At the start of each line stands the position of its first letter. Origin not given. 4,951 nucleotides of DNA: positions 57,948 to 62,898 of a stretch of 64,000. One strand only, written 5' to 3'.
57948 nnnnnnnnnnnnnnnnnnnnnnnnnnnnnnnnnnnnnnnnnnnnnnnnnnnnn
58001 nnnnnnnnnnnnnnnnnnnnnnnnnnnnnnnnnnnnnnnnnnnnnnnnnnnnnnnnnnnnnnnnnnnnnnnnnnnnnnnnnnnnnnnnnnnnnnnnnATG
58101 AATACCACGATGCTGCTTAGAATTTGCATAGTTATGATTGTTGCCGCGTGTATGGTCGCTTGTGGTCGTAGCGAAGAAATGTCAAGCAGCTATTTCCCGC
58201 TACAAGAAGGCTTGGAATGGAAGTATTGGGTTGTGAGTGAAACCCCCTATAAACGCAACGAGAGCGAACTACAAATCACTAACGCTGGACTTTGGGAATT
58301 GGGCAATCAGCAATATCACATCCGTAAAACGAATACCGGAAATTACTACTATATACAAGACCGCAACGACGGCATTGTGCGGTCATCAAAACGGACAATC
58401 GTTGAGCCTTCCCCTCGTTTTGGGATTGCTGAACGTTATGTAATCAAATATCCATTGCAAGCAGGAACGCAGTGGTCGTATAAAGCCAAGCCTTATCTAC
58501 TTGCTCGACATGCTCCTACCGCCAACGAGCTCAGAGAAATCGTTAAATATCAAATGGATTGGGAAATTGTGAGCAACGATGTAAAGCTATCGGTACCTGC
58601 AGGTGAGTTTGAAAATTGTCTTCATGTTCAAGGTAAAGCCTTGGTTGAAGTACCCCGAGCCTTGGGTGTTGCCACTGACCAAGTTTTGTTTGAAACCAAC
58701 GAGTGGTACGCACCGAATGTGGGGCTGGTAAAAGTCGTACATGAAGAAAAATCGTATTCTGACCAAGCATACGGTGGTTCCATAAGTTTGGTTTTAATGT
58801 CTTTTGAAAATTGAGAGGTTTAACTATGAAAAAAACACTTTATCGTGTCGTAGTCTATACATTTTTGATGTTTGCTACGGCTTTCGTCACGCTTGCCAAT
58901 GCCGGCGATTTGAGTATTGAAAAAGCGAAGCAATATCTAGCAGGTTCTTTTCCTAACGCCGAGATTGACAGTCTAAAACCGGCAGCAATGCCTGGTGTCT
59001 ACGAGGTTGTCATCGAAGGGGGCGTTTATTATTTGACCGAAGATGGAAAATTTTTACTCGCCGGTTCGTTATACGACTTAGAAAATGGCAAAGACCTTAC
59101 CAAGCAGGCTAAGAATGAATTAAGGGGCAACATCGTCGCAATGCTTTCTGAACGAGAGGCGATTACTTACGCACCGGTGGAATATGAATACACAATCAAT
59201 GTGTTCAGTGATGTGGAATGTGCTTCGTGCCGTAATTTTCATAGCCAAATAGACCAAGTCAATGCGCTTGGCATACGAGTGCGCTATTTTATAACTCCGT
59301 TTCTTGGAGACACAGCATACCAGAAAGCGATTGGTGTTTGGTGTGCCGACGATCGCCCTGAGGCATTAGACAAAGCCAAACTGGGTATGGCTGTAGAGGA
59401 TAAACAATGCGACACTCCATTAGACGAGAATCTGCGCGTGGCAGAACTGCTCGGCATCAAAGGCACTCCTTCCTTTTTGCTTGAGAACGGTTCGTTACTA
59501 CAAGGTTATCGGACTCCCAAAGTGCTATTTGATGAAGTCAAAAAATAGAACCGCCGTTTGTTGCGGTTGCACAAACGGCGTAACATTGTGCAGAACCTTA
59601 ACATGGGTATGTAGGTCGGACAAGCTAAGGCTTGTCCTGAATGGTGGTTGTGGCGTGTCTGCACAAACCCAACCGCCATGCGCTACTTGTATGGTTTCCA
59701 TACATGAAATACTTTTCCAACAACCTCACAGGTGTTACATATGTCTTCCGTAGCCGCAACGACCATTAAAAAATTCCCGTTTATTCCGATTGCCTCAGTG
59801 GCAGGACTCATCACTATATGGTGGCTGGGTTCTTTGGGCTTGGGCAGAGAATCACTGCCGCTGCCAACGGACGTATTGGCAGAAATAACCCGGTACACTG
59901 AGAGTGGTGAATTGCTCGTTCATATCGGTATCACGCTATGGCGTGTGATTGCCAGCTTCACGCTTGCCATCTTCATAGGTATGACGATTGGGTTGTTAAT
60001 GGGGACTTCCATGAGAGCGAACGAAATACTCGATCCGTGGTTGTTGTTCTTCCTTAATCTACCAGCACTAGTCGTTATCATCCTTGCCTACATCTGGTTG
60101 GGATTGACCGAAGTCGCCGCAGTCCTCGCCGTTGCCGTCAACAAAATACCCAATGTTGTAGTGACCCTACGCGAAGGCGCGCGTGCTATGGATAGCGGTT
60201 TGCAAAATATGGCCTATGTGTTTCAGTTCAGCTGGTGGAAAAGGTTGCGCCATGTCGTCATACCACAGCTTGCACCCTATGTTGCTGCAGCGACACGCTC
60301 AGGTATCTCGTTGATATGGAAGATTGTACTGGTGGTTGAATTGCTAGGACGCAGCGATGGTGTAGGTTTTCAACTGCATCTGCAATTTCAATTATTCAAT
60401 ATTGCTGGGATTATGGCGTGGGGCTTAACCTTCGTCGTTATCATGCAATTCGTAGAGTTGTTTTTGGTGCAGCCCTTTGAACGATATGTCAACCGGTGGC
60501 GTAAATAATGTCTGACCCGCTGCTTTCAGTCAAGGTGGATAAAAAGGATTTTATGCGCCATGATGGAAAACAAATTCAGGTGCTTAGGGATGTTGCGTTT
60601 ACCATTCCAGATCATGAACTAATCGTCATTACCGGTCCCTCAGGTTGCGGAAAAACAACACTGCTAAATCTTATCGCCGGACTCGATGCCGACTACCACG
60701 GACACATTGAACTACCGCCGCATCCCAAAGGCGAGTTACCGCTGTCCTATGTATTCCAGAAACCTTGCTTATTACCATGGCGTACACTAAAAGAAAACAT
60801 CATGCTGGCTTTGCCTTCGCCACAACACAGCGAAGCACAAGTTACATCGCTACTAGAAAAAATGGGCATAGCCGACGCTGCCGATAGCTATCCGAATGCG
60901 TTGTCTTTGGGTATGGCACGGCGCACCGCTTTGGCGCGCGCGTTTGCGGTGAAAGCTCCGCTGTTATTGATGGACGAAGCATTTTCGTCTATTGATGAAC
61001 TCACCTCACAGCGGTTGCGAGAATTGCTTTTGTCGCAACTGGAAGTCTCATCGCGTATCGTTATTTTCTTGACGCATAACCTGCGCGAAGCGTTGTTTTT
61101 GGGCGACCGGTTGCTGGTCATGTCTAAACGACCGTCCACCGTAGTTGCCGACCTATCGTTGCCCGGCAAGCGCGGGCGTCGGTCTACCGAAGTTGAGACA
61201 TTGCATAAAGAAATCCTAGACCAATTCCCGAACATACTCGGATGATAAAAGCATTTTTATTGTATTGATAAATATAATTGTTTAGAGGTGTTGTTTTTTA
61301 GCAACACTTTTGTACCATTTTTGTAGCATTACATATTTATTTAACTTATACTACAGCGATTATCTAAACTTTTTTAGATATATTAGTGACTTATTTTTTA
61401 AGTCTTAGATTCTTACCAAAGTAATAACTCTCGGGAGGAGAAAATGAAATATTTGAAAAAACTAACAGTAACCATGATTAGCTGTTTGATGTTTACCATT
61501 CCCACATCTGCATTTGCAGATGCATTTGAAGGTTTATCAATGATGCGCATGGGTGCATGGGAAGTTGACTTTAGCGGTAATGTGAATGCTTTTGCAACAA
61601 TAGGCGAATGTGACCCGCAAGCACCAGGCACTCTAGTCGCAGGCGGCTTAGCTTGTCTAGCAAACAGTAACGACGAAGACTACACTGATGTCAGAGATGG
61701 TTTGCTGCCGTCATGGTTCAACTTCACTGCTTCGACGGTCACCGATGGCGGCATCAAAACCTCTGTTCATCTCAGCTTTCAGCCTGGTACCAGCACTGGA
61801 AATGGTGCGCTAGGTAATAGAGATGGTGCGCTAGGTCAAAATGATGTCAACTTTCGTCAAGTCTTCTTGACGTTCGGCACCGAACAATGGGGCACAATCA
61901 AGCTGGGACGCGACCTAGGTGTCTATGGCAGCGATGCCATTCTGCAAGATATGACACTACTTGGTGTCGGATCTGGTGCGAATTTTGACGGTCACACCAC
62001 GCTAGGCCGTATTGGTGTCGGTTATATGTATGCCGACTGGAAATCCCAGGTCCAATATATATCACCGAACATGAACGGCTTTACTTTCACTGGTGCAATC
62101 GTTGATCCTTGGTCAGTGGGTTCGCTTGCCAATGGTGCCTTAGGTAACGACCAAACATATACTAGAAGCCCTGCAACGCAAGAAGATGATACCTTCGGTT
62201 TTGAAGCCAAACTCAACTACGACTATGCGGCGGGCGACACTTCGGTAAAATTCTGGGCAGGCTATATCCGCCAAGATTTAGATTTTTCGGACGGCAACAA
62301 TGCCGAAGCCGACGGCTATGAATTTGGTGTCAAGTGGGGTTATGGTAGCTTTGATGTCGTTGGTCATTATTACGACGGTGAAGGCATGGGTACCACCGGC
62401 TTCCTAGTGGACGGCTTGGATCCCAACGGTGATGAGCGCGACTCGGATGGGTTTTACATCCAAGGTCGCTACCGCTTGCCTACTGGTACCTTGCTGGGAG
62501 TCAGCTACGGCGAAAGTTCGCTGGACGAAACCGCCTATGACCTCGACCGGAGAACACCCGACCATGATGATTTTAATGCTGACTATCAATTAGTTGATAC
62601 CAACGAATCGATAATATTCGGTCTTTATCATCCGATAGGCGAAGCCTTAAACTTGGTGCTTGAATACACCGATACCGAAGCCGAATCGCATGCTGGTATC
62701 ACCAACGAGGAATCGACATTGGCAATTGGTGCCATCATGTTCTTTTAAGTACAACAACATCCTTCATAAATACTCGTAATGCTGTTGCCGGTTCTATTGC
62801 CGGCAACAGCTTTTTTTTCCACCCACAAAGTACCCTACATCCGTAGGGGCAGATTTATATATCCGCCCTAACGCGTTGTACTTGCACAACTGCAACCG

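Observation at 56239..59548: Five-gene translationally coupled operon headed by a short MotA/ExbB-family proton channel with non-canonical partners and DsbC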

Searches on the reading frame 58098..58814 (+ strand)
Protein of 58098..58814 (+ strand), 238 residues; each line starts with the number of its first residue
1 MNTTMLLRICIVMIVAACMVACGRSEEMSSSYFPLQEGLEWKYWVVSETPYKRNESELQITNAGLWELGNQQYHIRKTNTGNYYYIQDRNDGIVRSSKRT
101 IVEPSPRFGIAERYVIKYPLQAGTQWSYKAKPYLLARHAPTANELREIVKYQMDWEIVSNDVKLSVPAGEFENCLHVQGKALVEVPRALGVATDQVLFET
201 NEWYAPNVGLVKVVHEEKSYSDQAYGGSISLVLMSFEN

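Call 3: search_protein_families(library=pfam, proteins=[window:58098-58814:+], max_evalue=1)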
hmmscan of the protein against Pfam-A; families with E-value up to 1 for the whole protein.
window:58098-58814:+ (238 aa): 1 family
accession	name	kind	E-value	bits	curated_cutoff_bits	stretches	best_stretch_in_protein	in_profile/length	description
PF21347.3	DUF3108_like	-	0.0013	19.1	27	1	162-212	140-183/199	DUF3108-like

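Call 4: search_protein_families(library=ncbifam, proteins=[window:58098-58814:+], max_evalue=1)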
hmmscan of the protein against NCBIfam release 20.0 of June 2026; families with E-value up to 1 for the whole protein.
window:58098-58814:+ (238 aa): 0 families

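Call 29: search_protein_families(library=padloc, proteins=[window:58098-58814:+], max_evalue=1)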
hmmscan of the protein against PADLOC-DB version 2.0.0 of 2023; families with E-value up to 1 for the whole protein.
window:58098-58814:+ (238 aa): 0 families

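Call 57: find_homologous_proteins(query=window:58098-58814:+)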
Query window:58098-58814:+ (238 aa): 15 proteins with E <= 0.001 among 119 candidates.
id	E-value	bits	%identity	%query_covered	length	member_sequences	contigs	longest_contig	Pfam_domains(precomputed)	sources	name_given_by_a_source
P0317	3.9e-140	483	88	99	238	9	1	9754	-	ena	-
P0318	5.3e-139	479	86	100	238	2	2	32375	-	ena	-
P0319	3.3e-130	450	80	100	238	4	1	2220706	-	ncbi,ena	-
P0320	4.3e-108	378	67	100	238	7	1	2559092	-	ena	-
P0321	2.1e-101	356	65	99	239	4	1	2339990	-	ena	-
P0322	5.9e-98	345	62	100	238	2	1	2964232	-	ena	-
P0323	9.6e-87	308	58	97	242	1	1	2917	-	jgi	-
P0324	2.0e-70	255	53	88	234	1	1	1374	PF21347.3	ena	-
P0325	3.1e-65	238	51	95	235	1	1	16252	PF21347.3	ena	-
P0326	1.0e-61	226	51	91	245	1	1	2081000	-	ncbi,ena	-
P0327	2.6e-61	225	46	95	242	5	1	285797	PF21347.3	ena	-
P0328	4.9e-48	182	41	95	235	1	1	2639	-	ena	-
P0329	8.8e-23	99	32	81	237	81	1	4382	PF21347.3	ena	-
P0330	1.3e-18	85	26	97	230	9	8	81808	-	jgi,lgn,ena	-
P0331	2.2e-6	45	28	88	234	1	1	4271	PF21347.3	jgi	-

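Call 59: search_solved_structures(query=A5, max_evalue=10, show_alignments=2)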
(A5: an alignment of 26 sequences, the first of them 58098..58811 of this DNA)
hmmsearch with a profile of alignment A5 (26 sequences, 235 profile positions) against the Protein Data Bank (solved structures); distinct sequences matched with E-value up to 10: 4.
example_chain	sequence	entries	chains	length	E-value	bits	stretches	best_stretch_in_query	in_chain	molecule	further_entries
4fvs_A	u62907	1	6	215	5.9e-06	28.9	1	143-219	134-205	putative lipoprotein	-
3fzx_A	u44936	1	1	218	0.00071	22.1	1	157-216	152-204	Putative exported protein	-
6xi1_AAA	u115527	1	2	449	0.099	15.1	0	33-78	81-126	Flagellin hook IN motif family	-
9hjm_H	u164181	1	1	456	0.83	12.1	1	70-107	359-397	DUF6242 domain-containing protein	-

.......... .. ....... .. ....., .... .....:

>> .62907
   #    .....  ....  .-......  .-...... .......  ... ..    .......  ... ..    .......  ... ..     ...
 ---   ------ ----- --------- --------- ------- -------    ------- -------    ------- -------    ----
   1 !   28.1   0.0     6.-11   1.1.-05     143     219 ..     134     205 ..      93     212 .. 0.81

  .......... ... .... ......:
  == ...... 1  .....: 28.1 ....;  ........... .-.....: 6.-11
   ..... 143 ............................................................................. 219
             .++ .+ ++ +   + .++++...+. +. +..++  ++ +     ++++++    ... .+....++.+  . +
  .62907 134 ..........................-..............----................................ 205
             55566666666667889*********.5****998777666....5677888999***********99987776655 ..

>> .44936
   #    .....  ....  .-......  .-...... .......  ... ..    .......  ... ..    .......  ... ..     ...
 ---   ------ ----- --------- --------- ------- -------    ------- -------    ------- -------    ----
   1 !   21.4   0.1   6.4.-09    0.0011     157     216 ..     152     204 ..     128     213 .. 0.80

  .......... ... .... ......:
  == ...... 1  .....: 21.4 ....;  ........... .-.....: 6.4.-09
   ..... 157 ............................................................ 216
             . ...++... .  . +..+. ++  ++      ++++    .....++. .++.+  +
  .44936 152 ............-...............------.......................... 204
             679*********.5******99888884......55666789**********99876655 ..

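Call 60: search_protein_families(library=pfam, alignment_id=A5, max_evalue=0.01)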
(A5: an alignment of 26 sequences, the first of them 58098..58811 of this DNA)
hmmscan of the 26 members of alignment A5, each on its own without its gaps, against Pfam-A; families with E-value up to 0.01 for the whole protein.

A. member 1, window:58098-58811:+ (238 aa): 1 family
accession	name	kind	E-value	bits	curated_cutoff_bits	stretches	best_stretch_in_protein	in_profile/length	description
PF21347.3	DUF3108_like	-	0.0013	19.1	27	1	162-212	140-183/199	DUF3108-like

B. families by the number of members that match (of 26 scanned): 1 family
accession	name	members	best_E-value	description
PF21347.3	DUF3108_like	23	4.8e-07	DUF3108-like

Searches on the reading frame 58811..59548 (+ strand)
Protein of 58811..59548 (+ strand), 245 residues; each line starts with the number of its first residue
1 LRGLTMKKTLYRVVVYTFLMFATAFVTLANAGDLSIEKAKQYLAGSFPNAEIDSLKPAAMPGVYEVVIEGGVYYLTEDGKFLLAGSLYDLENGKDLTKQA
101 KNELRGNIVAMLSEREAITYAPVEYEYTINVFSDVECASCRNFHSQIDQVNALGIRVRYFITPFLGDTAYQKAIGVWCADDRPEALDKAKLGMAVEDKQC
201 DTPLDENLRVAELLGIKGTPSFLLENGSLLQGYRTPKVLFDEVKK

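Call 3: search_protein_families(library=pfam, proteins=[window:58811-59548:+], max_evalue=1)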
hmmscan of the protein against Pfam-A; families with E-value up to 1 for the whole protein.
window:58811-59548:+ (245 aa): 4 families
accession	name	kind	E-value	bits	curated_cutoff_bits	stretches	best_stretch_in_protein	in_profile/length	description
PF10411.14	DsbC_N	-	1.1e-20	73.4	25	1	37-97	8-69/70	Disulfide bond isomerase protein N-terminal domain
PF13098.12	Thioredoxin_2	-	2.6e-15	57.1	27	1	126-239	6-100/104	Thioredoxin-like domain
PF13462.12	Thioredoxin_4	-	5.4e-06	27.1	23.2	2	128-164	16-55/165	Thioredoxin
PF01323.26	DSBA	-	0.00043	20.6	25.6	1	186-236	134-183/191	DSBA-like thioredoxin domain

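Call 4: search_protein_families(library=ncbifam, proteins=[window:58811-59548:+], max_evalue=1)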
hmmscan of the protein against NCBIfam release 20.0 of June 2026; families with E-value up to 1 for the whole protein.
window:58811-59548:+ (245 aa): 3 families
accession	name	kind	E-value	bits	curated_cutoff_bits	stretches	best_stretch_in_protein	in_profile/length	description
NF008129.0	PRK10877.1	equivalog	1e-41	142.7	215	1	16-240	6-224/237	bifunctional protein-disulfide isomerase/oxidoreductase DsbC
NF008657.0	PRK11657.1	equivalog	1.1e-08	34.6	124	1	72-225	60-226/251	thiol:disulfide interchange protein DsbG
NF052402.1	ThlOxiredEpsilon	equivalog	6.1e-05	22.7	370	1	103-177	105-178/236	bifunctional thiol oxidoreductase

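Call 29: search_protein_families(library=padloc, proteins=[window:58811-59548:+], max_evalue=1)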
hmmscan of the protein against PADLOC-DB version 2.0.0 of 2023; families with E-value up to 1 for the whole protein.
window:58811-59548:+ (245 aa): 0 families

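Call 78: find_encoding_contigs(protein=window:58826-59548:+, flank=10000, max_places=3)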
Protein window:58826-59548:+ (240 aa): no gene with exactly this product is on record in the collection.

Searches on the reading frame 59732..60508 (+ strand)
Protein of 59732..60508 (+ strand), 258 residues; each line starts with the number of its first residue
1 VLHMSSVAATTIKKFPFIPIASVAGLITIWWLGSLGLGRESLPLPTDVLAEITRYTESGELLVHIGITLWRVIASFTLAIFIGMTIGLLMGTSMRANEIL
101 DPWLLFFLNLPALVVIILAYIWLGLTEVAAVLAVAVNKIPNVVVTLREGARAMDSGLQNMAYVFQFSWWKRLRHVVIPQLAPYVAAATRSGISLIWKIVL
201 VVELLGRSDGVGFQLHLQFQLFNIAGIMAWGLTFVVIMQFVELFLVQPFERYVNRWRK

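Call 30: search_protein_families(library=pfam, proteins=[window:59732-60508:+], max_evalue=0.001)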
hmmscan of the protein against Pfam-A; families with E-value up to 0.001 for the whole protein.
window:59732-60508:+ (258 aa): 1 family
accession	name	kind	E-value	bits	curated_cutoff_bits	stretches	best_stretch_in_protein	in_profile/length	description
PF00528.27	BPD_transp_1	-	1.1e-19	71.3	26.4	1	83-252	1-177/184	Binding-protein-dependent transport system inner membrane component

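Call 48: search_protein_families(library=ncbifam, proteins=[window:59732-60508:+], max_evalue=0.001)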
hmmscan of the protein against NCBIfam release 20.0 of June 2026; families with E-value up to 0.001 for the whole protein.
window:59732-60508:+ (258 aa): 8 families
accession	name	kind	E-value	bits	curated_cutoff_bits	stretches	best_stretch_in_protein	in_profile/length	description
NF040733.1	ABC_perm_U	equivalog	1.3e-24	87.1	295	1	17-257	9-249/251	ABC transporter permease subunit SaoP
NF008470.0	PRK11365.1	equivalog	1.3e-23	83.8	347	1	19-256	14-252/263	aliphatic sulfonate ABC transporter permease SsuC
TIGR01183.1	ntrB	equivalog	2.5e-16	60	209.05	1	61-223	15-177/202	nitrate ABC transporter permease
NF007545.0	PRK10160.1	equivalog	2.7e-15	56.5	342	1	17-253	25-267/275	taurine ABC transporter permease TauC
TIGR03416.1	ABC_choXWV_perm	equivalog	4.3e-11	42.8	363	1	67-237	90-259/267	choline ABC transporter permease subunit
TIGR01097.1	PhnE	equivalog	2.9e-06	26.9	216.7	1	57-243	53-242/252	phosphonate ABC transporter, permease protein PhnE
NF008196.0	PRK10952.1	equivalog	6.4e-05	21.9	439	1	66-206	147-287/356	glycine betaine/L-proline ABC transporter permease ProW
TIGR02141.1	modB_ABC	equivalog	7.3e-05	22.5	182.6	1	117-188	68-141/208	molybdate ABC transporter permease subunit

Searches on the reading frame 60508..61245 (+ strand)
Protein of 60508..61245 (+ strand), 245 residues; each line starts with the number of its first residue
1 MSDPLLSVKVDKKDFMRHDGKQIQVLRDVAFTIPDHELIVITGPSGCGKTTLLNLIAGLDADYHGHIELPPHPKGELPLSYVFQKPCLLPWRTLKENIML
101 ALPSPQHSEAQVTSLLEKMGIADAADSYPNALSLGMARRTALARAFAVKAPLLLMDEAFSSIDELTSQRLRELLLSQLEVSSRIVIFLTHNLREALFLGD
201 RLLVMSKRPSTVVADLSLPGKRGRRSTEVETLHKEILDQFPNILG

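Call 30: search_protein_families(library=pfam, proteins=[window:60508-61245:+], max_evalue=0.001)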
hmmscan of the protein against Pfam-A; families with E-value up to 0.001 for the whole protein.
window:60508-61245:+ (245 aa): 9 families
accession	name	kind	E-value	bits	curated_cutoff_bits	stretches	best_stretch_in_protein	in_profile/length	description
PF00005.33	ABC_tran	-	3e-28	99.6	25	1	26-159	1-136/137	ABC transporter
PF13401.12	AAA_22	-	3.4e-06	27.8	27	1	37-195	6-129/130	AAA domain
PF02463.25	SMC_N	-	1.1e-05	25.4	40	0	108-195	119-204/220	RecF/RecN/SMC N terminal domain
PF13191.12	AAA_16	-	3.8e-05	24.7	32.6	1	23-176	9-158/167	AAA ATPase domain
PF13476.12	AAA_23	-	6.3e-05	24.1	27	1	13-56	5-39/201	AAA domain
PF03215.21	Rad17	-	7.3e-05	23.2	23.8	0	35-57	44-66/186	Rad17 P-loop domain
PF01637.24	ATPase_2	-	0.00037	20.8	33.2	1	36-64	20-48/225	ATPase domain predominantly from Archaea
PF13521.12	AAA_28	-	0.00083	20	27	0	39-57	2-20/164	AAA domain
PF13304.12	AAA_21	-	0.00085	19.9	27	0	38-59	1-22/304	AAA domain, putative AbiEii toxin, Type IV TA system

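Call 48: search_protein_families(library=ncbifam, proteins=[window:60508-61245:+], max_evalue=0.001)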
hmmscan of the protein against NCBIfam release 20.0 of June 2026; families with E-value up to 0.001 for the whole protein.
window:60508-61245:+ (245 aa): 182 families (the best 25 are shown)
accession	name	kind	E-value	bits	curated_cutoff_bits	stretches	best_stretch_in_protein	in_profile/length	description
NF008421.0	PRK11248.1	equivalog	1.3e-42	146.1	357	1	23-220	14-217/255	taurine ABC transporter ATP-binding subunit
NF040729.1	ABC_ATP_SaoA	equivalog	1.4e-40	139.3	360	1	13-236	9-239/248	ABC transporter ATP-binding protein SaoA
TIGR01184.1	ntrCD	subfamily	2.4e-39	135.3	291.8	1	26-229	1-213/230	nitrate ABC transporter ATP-binding protein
TIGR03265.1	PhnT2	equivalog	3.4e-38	131.8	457.7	1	20-207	14-210/353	putative 2-aminoethylphosphonate ABC transporter ATP-binding protein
TIGR03415.1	ABC_choXWV_ATP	equivalog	3.8e-35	121.6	483.75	1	79-206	108-239/382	choline ABC transporter ATP-binding protein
NF008420.0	PRK11247.1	equivalog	1.1e-34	119.8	395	1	21-239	23-241/257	aliphatic sulfonates ABC transporter ATP-binding protein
TIGR01186.1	proV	subfamily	6.9e-34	117.5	326.6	1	26-206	9-204/363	betaine/proline/choline family ABC transporter ATP-binding protein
TIGR00968.1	3a0106s01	subfamily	1.4e-33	116.4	342.75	1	22-207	12-206/237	sulfate ABC transporter ATP-binding protein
NF040840.2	tungstate_WtpC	equivalog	2.3e-33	115.9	440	1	25-207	15-206/347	tungstate ABC transporter ATP-binding protein WtpC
NF006987.0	PRK09452.1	equivalog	1.1e-30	106.6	482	1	22-207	29-223/378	spermidine/putrescine ABC transporter ATP-binding protein PotA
NF008105.0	PRK10851.1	equivalog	1.2e-30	106.5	502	1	21-207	13-212/362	sulfate/thiosulfate ABC transporter ATP-binding protein CysA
TIGR03258.1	PhnT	equivalog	4.3e-29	101.7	499.15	1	24-206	22-214/359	2-aminoethylphosphonate ABC transport system ATP-binding subunit PhnT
TIGR02982.1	heterocyst_DevA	subfamily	1.1e-28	100.3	295.8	1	15-206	10-215/220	ABC exporter ATP-binding subunit, DevA family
TIGR02857.1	CydD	equivalog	2.2e-28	99.5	435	1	8-194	322-519/529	thiol reductant ABC exporter subunit CydD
TIGR02673.1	FtsE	equivalog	4.4e-28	98.4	264.85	1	21-193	13-198/214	cell division ATP-binding protein FtsE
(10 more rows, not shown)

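Call 77: find_encoding_contigs(protein=window:60508-61245:+, flank=10000, max_places=2)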
Protein window:60508-61245:+ (245 aa): no gene with exactly this product is on record in the collection.

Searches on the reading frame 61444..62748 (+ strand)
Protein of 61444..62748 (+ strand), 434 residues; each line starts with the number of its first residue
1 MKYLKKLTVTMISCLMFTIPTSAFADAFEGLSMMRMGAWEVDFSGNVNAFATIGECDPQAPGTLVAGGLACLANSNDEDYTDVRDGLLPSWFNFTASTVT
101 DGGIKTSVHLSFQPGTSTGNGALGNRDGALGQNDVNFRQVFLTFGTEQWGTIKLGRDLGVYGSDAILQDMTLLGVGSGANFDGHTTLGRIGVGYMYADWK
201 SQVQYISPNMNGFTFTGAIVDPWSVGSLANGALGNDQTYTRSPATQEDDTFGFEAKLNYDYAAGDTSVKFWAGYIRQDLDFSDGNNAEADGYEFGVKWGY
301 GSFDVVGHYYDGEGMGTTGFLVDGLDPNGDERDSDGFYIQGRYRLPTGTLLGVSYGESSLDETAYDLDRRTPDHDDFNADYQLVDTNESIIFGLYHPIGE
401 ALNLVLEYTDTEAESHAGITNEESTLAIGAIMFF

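Call 30: search_protein_families(library=pfam, proteins=[window:61444-62748:+], max_evalue=0.001)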
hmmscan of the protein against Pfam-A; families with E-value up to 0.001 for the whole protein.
window:61444-62748:+ (434 aa): 0 families

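Call 48: search_protein_families(library=ncbifam, proteins=[window:61444-62748:+], max_evalue=0.001)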
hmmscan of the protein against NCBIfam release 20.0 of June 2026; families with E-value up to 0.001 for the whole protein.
window:61444-62748:+ (434 aa): 0 families

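Call 76: find_encoding_contigs(protein=window:61444-62748:+, flank=10000, max_places=2)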
Protein window:61444-62748:+ (434 aa): no gene with exactly this product is on record in the collection.
